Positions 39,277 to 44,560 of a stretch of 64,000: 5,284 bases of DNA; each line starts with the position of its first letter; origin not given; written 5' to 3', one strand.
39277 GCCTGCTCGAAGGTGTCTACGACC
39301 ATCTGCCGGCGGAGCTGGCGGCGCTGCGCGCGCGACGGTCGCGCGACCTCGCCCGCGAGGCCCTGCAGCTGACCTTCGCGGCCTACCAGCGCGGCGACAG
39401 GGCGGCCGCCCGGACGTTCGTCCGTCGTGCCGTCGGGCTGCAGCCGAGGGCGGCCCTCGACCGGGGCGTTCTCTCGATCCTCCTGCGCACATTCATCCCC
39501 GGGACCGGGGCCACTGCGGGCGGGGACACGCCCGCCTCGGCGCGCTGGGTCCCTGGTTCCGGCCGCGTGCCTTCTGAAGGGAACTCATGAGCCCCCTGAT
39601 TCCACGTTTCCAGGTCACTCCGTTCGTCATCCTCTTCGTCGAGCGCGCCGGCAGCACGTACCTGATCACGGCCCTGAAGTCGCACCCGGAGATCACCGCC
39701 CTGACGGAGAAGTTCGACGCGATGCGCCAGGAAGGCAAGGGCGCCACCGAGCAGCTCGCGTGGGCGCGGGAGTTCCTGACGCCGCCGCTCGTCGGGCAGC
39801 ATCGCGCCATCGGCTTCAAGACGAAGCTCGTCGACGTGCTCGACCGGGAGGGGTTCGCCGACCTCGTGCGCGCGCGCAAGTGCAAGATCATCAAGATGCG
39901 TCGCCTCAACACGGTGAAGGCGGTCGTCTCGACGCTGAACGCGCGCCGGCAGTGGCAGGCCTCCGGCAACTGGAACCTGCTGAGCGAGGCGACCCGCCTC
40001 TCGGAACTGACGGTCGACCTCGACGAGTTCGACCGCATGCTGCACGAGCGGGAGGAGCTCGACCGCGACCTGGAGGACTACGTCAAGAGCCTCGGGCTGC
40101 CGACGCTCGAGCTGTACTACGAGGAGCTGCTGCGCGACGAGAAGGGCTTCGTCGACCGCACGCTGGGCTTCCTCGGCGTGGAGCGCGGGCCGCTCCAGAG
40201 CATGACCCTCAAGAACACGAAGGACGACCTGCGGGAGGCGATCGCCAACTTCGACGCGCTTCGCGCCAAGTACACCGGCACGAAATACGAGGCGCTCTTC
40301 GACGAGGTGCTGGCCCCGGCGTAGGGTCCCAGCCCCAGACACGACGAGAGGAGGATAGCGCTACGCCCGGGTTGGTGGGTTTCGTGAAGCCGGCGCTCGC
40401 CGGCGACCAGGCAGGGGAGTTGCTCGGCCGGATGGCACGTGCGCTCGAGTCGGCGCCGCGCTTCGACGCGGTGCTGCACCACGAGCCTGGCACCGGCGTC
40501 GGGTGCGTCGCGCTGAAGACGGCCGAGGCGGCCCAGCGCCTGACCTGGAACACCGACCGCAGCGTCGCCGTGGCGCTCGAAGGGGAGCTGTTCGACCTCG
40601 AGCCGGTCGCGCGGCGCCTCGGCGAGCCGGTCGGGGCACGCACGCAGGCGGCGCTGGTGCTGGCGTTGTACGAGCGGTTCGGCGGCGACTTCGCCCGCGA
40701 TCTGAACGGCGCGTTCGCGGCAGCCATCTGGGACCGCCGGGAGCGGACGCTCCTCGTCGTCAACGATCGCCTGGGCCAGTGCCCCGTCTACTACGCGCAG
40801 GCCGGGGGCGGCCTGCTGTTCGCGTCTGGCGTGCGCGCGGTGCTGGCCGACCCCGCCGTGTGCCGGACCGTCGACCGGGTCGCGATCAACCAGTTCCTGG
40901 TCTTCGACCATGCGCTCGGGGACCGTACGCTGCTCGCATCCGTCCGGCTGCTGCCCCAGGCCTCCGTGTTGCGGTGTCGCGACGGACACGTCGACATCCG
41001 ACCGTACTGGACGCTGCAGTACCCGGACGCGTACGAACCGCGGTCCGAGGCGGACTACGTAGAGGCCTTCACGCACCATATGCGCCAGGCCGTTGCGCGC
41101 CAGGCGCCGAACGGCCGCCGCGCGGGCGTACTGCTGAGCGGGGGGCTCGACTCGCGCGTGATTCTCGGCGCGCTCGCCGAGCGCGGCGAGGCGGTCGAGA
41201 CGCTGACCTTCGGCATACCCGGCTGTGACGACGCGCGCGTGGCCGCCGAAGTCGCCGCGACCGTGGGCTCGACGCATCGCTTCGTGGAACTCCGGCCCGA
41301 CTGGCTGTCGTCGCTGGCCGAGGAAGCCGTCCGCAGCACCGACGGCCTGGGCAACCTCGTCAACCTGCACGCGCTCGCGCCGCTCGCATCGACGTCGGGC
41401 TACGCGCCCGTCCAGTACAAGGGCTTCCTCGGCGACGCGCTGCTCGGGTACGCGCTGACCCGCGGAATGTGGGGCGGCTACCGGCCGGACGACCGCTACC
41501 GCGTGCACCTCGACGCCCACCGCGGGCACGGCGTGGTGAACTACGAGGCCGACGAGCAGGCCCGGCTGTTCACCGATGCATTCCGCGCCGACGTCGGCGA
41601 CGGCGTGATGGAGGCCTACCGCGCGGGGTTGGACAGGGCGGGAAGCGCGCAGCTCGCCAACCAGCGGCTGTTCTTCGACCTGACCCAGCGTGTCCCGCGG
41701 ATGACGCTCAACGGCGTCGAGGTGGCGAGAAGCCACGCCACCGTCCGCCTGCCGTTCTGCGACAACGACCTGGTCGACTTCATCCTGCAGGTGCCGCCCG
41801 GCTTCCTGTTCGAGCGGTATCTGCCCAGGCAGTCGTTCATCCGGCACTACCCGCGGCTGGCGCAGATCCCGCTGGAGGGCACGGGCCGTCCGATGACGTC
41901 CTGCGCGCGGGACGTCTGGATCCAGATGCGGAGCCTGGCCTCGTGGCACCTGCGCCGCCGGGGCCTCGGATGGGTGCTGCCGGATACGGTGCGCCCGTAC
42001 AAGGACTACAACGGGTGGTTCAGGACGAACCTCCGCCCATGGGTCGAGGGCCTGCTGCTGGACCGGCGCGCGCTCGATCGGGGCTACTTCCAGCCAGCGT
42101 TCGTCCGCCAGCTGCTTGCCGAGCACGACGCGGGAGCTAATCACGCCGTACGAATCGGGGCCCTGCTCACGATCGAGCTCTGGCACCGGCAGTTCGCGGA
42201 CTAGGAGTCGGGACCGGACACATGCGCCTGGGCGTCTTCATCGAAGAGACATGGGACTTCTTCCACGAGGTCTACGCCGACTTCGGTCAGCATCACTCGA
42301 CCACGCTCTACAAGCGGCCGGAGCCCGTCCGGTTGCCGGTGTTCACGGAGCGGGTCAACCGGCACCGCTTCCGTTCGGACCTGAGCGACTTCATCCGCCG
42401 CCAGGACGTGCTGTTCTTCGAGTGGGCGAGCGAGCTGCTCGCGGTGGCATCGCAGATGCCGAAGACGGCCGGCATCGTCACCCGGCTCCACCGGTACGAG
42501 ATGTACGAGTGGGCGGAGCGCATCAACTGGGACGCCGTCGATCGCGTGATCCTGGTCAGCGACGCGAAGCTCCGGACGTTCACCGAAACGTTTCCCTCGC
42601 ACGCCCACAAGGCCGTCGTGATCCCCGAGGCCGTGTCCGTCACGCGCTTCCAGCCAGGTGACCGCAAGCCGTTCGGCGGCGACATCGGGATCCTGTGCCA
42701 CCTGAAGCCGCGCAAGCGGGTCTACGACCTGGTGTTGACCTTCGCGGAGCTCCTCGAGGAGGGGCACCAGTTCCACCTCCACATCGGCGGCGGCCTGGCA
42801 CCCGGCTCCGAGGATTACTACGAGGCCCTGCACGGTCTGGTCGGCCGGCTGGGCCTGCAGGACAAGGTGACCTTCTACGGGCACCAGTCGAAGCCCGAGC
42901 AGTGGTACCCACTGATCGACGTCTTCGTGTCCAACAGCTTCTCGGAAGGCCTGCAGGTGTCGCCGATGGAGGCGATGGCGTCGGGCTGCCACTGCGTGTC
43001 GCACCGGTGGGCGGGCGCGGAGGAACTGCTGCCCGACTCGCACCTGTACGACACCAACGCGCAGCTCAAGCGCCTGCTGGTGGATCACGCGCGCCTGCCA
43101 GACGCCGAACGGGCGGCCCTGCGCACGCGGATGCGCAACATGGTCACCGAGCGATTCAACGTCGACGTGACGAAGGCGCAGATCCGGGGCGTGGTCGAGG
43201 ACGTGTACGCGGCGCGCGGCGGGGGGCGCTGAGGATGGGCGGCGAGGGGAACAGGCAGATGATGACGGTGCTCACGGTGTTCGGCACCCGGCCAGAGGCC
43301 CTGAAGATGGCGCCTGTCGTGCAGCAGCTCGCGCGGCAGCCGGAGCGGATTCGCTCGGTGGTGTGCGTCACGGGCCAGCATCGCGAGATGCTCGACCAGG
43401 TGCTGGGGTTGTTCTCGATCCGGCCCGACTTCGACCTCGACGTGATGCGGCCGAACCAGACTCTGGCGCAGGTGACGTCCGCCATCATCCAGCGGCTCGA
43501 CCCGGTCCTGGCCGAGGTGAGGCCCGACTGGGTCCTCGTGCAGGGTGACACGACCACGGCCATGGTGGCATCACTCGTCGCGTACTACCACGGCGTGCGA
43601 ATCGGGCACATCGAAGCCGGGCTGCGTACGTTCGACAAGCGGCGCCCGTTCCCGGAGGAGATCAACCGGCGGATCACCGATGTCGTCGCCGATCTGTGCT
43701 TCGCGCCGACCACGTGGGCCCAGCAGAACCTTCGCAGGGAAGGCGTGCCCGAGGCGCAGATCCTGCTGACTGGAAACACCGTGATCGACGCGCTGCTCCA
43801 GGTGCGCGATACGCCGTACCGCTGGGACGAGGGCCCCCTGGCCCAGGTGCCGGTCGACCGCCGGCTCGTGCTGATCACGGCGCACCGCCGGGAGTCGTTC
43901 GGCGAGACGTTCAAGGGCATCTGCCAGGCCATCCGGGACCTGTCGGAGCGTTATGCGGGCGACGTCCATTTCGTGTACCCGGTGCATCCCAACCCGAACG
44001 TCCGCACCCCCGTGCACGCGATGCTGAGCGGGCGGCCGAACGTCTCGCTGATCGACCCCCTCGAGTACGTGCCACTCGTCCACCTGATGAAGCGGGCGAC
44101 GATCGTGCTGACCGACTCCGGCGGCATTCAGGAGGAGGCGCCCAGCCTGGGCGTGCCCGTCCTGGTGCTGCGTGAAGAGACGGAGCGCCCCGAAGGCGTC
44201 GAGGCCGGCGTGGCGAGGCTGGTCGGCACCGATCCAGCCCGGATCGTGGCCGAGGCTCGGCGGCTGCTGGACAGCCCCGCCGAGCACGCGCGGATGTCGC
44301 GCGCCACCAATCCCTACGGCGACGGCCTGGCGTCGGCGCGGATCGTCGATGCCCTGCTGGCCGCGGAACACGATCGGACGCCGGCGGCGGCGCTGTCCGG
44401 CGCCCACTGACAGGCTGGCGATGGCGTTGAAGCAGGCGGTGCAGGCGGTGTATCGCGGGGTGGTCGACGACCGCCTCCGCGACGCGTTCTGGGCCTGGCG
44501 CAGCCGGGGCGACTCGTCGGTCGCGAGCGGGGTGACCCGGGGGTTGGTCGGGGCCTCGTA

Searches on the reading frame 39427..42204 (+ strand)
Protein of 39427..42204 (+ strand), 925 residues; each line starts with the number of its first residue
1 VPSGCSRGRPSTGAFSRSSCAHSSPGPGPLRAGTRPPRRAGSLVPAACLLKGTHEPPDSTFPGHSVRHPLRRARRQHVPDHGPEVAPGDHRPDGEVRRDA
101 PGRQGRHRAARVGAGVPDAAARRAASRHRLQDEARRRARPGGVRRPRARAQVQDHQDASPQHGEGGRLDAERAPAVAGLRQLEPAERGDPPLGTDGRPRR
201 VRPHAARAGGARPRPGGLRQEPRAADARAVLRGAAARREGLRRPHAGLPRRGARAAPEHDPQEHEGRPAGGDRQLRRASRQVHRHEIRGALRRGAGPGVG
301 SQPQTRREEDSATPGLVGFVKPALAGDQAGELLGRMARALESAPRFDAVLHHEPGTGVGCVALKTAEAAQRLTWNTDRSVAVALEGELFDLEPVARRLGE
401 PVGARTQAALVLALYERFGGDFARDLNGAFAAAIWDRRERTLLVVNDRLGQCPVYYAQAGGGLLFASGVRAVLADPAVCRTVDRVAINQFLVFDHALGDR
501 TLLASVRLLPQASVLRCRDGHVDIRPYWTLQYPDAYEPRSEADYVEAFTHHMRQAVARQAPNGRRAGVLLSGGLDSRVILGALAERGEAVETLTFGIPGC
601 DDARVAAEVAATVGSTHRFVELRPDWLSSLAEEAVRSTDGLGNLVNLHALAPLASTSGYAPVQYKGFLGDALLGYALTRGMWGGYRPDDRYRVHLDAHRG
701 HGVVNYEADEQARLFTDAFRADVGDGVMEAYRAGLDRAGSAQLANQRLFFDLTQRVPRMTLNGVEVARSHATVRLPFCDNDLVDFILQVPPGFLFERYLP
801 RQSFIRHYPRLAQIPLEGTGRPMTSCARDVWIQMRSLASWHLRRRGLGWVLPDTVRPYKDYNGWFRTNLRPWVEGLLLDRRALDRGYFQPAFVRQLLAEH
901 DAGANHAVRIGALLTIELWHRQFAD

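Call 7: search_protein_families(library=pfam, proteins=[window:39427-42204:+], max_evalue=0.0001)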
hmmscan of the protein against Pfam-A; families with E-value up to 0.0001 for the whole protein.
window:39427-42204:+ (925 aa): 3 families
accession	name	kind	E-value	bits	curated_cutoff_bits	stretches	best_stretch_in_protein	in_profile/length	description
PF00733.27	Asn_synthase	-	4.7e-28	99.3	21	2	550-808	4-276/354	Asparagine synthase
PF13537.11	GATase_7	-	1e-17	64.8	25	1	364-473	8-122/123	Glutamine amidotransferase domain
PF13522.11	GATase_6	-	2.9e-15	56.9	27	1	372-467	32-129/130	Glutamine amidotransferase domain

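Call 24: search_protein_families(library=ncbifam, proteins=[window:39427-42204:+], max_evalue=0.00001)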
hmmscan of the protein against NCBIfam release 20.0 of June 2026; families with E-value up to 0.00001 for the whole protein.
window:39427-42204:+ (925 aa): 5 families
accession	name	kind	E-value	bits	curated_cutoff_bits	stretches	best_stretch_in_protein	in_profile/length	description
TIGR03108.1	eps_aminotran_1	hypoth_equivalog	5.2e-43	147.6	816.9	1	315-628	3-326/628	XrtA/PEP-CTERM system amidotransferase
TIGR01536.1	asn_synth_AEB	equivalog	1e-39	137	267.1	1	372-795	65-488/517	asparagine synthase (glutamine-hydrolyzing)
TIGR03104.1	trio_amidotrans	equivalog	1.1e-37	129.6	570.1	1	377-597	67-293/589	N-acetylglutaminylglutamine amidotransferase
NF033535.1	lass_lactam_cya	exception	1.5e-32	113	525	1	406-580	99-273/668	lasso peptide isopeptide bond-forming cyclase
NF006949.0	PRK09431.1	equivalog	5.1e-22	78.1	499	1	370-484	60-174/554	asparagine synthase B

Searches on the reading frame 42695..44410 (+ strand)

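Call 7: search_protein_families(library=pfam, proteins=[window:42695-44410:+], max_evalue=0.0001)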
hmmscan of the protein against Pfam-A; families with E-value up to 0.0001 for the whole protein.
window:42695-44410:+ (571 aa): 1 family
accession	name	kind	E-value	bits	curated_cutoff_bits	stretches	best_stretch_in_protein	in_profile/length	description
PF02350.25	Epimerase_2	-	5.2e-117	391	30.6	1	216-554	6-346/347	UDP-N-acetylglucosamine 2-epimerase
